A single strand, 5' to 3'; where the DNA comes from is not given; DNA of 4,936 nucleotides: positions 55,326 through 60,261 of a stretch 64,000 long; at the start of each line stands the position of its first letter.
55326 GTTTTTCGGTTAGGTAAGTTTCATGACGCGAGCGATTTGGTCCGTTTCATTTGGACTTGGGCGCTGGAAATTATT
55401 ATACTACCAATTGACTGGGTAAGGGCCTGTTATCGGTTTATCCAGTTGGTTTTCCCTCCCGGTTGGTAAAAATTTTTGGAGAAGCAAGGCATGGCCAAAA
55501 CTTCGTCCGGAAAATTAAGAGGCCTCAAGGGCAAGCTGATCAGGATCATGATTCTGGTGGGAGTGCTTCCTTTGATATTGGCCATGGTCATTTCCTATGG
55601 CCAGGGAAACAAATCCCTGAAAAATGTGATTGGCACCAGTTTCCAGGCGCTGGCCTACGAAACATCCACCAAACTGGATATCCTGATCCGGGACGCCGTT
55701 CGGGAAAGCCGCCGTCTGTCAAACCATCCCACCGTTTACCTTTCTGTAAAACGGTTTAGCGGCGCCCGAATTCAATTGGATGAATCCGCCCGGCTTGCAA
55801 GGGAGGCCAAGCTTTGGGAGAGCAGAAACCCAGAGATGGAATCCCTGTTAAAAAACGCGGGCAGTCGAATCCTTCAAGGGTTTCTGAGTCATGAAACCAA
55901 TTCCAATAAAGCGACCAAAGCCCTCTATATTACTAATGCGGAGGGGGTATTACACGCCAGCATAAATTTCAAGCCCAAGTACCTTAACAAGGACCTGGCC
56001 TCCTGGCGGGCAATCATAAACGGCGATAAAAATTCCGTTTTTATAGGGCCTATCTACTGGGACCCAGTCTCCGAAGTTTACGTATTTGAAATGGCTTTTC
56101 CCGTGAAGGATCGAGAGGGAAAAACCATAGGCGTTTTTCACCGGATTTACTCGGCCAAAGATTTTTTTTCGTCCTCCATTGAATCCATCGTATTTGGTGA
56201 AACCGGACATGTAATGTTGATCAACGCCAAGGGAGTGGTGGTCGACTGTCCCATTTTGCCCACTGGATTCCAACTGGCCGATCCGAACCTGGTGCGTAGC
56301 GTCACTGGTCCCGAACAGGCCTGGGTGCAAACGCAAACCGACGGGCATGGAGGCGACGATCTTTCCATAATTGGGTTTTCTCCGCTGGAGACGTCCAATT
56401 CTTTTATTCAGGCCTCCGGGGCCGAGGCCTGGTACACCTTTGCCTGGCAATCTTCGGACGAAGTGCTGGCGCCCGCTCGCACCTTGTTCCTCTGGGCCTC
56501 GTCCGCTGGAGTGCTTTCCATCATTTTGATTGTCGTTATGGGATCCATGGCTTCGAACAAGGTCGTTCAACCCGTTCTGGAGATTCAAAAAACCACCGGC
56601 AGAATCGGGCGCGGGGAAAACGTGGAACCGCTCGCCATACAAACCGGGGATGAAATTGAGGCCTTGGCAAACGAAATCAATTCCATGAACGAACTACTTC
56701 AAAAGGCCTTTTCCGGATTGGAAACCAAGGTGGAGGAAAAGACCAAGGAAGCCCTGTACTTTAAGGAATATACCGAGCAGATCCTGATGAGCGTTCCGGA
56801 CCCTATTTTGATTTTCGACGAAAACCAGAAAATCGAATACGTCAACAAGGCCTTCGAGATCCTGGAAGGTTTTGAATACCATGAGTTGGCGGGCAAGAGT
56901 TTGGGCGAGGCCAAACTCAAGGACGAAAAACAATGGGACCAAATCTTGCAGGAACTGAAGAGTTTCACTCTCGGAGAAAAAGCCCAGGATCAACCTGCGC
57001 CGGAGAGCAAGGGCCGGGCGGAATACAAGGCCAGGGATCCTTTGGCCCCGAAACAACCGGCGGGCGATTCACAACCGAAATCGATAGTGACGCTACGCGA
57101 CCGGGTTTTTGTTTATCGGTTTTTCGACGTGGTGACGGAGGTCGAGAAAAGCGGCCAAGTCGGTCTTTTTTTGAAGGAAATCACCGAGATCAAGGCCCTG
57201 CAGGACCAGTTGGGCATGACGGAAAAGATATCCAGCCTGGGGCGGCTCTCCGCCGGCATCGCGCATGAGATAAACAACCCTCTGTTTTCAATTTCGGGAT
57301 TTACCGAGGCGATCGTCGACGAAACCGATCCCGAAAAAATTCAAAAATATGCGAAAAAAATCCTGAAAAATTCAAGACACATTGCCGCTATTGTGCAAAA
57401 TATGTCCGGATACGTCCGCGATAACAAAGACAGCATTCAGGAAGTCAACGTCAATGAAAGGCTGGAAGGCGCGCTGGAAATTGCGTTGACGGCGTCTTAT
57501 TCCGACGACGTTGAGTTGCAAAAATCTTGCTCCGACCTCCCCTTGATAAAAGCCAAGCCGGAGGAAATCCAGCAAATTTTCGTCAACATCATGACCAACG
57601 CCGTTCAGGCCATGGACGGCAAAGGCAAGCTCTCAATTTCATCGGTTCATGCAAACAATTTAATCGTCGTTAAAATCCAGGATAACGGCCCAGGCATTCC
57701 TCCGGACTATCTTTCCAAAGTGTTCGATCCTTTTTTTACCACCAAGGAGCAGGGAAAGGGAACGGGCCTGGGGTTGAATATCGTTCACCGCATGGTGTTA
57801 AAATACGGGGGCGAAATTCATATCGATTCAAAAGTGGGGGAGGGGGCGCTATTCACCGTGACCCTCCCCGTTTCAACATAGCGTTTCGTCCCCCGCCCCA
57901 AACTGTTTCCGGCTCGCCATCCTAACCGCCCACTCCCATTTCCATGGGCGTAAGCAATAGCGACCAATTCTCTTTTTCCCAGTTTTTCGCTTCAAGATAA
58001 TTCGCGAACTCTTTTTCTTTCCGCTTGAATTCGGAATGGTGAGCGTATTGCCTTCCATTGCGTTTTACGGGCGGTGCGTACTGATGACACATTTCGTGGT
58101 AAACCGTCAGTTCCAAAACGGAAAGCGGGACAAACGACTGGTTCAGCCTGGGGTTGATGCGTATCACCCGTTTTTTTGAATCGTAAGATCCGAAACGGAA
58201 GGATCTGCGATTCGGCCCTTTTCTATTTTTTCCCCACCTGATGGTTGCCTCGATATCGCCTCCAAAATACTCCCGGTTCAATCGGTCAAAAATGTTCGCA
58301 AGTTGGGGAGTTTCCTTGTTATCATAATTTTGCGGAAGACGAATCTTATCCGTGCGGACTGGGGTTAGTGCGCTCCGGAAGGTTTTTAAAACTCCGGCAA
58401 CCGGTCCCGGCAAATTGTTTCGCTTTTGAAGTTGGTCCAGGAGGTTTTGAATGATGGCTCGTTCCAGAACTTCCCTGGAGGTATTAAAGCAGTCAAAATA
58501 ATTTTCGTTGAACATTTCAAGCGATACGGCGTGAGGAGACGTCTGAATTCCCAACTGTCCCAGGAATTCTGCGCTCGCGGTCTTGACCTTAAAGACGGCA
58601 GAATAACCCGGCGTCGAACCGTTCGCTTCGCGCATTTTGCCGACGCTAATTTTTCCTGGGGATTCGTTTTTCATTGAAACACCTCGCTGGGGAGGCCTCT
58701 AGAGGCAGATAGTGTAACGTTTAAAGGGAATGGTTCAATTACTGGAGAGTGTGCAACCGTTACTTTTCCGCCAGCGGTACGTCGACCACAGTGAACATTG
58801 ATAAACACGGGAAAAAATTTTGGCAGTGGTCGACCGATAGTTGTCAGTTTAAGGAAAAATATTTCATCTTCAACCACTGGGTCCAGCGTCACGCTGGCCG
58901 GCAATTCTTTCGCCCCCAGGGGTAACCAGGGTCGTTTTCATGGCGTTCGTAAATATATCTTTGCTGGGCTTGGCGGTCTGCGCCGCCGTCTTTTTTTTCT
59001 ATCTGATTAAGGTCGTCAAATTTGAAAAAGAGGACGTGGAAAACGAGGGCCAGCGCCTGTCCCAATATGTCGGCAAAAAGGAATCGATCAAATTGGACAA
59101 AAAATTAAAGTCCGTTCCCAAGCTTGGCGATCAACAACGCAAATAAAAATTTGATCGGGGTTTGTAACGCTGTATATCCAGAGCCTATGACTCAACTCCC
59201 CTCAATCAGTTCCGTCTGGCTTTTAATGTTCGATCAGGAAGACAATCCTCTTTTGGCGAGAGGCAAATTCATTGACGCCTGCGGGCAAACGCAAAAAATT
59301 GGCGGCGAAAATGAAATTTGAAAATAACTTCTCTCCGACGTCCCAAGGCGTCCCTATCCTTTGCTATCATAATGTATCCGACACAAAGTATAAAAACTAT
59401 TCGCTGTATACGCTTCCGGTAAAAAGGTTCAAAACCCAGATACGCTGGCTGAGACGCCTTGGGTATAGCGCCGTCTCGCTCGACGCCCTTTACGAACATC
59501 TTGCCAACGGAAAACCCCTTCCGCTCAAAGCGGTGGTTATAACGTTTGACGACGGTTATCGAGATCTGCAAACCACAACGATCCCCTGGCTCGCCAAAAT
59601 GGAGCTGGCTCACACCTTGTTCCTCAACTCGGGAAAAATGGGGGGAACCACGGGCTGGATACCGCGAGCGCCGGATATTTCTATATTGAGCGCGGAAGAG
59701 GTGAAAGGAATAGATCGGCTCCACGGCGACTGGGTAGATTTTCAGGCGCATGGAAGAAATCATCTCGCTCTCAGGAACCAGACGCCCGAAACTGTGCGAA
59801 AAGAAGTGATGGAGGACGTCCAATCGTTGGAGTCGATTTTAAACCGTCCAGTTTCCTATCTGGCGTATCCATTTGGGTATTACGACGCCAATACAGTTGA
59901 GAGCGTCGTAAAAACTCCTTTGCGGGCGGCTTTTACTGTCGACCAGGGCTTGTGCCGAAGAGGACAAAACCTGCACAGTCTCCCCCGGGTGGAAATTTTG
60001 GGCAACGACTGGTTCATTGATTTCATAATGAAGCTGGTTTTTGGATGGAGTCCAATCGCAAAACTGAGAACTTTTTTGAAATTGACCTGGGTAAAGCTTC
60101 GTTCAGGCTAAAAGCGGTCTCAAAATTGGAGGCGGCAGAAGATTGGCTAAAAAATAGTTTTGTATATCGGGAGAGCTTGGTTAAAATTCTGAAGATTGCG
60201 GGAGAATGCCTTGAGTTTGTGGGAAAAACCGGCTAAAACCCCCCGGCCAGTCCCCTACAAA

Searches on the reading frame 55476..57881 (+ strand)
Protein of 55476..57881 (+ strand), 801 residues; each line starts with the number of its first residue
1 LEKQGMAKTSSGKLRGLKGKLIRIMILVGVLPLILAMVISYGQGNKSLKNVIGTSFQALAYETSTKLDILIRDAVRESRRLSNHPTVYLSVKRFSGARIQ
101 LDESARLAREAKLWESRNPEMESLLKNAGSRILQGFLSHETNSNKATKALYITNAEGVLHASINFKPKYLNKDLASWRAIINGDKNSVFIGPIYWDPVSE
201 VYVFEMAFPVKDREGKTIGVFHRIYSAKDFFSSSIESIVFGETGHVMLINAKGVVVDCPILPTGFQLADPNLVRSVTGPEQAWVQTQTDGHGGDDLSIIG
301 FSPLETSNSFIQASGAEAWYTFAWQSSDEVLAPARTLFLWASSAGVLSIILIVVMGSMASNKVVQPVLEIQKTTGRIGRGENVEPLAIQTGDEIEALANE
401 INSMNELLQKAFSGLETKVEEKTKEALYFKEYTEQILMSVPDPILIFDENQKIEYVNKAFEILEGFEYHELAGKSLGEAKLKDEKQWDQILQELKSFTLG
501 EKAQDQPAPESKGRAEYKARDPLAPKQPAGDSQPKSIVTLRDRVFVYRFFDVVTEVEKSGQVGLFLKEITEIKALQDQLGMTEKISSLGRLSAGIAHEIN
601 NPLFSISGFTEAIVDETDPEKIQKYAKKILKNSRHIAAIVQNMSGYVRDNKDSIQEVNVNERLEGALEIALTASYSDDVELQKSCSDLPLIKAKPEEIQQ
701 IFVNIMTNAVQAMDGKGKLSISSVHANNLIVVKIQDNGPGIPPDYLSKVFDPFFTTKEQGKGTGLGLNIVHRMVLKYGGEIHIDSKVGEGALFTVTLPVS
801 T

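Call 53: search_protein_families(library=ncbifam, proteins=[window:55476-57881:+], max_evalue=0.00001)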
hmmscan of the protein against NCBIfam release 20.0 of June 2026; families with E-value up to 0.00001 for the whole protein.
window:55476-57881:+ (801 aa): 84 families (the best 25 are shown)
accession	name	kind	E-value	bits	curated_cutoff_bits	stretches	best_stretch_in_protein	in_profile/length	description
NF008468.0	PRK11360.1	equivalog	2.8e-72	244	646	1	564-800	372-609/616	two-component system sensor histidine kinase AtoS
NF007688.0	PRK10364.1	equivalog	4.2e-49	167.5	479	1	572-800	224-452/460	two-component system sensor histidine kinase ZraS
NF010411.0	PRK13837.1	equivalog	7.3e-46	156.6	647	1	570-800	432-676/828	two-component system VirA-like sensor kinase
NF038348.1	T2SS_HK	subfamily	2.4e-42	145.1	450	1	631-799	406-573/574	histidine kinase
NF046044.1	PnpS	equivalog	1.2e-40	139.8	400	1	552-798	144-390/390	two-component system histidine kinase PnpS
NF052574.1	HisKinEspCMyxo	equivalog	6.5e-40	137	1200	1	567-799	396-637/785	serine histidine kinase EspC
NF047497.1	HK_LIC_12097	equivalog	6.9e-40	136.9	500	1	561-799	123-366/367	LIC_12097 family sensor histidine kinase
NF053867.1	SprKinKinDBac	equivalog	6.2e-39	133.8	775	1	583-800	281-498/500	sporulation kinase KinD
NF046020.1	HisKinCckABruc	equivalog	4.7e-37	127.3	1000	1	555-798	444-706/868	cell cycle histidine kinase CckA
NF033092.0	HK_WalK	equivalog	6.2e-36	124.1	725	2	593-799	377-594/594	cell wall metabolism sensor histidine kinase WalK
TIGR02966.1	phoR_proteo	equivalog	1e-35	123.4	334.2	1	593-797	119-333/333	phosphate regulon sensor histidine kinase PhoR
NF052573.1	HisKinEspAMyxo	equivalog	1.8e-35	122.2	1400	1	566-799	362-611/755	serine histidine kinase EspA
NF047466.1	hybrid_RR_LvrB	exception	2.2e-35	122.5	500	1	571-799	135-376/377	hybrid histidine kinase/response regulator LvrB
NF010076.0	PRK13557.1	subfamily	2.2e-35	122.1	631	1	573-800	148-395/540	histidine kinase famiy protein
NF046026.1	HisKinCckACaul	equivalog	2.2e-33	115.3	1000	1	557-800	271-533/678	cell cycle histidine kinase CckA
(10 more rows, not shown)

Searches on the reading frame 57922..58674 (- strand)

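Call 53: search_protein_families(library=ncbifam, proteins=[window:57922-58674:-], max_evalue=0.00001)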
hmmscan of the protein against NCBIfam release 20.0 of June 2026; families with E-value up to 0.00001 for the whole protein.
window:57922-58674:- (250 aa): 0 families

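Call 77: search_protein_families(library=padloc, proteins=[window:57922-58674:-], max_evalue=0.1)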
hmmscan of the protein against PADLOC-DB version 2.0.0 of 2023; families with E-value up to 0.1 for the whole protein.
window:57922-58674:- (250 aa): 0 families

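Call 101: search_protein_families(library=pfam, proteins=[window:57922-58674:-], max_evalue=0.001)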
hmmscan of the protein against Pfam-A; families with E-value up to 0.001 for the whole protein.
window:57922-58674:- (250 aa): 1 family
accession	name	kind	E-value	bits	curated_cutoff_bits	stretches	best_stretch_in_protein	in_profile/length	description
PF10263.15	SprT-like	-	1.2e-09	38.4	25.6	1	127-223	3-95/108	SprT-like family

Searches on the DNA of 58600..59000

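Call 31: search_rna_families(source=window, start=58600, end=59000, threshold=evalue, max_evalue=10)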
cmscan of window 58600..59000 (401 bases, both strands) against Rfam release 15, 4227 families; matches with E-value up to 10: 5.
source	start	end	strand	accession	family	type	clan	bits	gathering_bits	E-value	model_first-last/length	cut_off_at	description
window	58826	58876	-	RF01426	snoR126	Gene; snRNA; snoRNA; CD-box;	-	15.9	39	3.8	1-101/101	no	small nucleolar RNA snoR126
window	58666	58680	+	RF01330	CRISPR-DR16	Gene; CRISPR;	-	14.7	35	2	1-37/37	no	CRISPR RNA direct repeat element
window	58839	58998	-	RF02170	PVT1_7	Gene; lncRNA;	-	14.2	80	1.7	1-137/137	no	Pvt1 oncogene conserved region 7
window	58682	58695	-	RF00517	serC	Cis-reg; leader;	-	11.4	35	6.1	13-26/52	no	serC leader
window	58848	58871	+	RF00180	REN-SRE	Cis-reg;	-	11.1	41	5.2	1-37/37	no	Renin stability regulatory element (REN-SRE)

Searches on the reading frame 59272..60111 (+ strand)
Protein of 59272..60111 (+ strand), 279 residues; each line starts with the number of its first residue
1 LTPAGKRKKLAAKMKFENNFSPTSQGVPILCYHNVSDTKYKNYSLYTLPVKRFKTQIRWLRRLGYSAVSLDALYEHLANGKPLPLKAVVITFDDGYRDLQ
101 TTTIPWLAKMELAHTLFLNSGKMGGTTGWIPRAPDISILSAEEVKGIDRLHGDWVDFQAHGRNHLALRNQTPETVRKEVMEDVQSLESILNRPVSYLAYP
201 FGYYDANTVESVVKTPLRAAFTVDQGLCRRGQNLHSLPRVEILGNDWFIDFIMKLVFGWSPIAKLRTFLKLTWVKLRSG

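Call 101: search_protein_families(library=pfam, proteins=[window:59272-60111:+], max_evalue=0.001)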
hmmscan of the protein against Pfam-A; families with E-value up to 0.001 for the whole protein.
window:59272-60111:+ (279 aa): 1 family
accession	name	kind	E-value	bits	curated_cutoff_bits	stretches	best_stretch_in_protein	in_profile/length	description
PF01522.26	Polysacc_deac_1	-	7.9e-19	68.3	23.1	1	83-219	4-123/124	Polysaccharide deacetylase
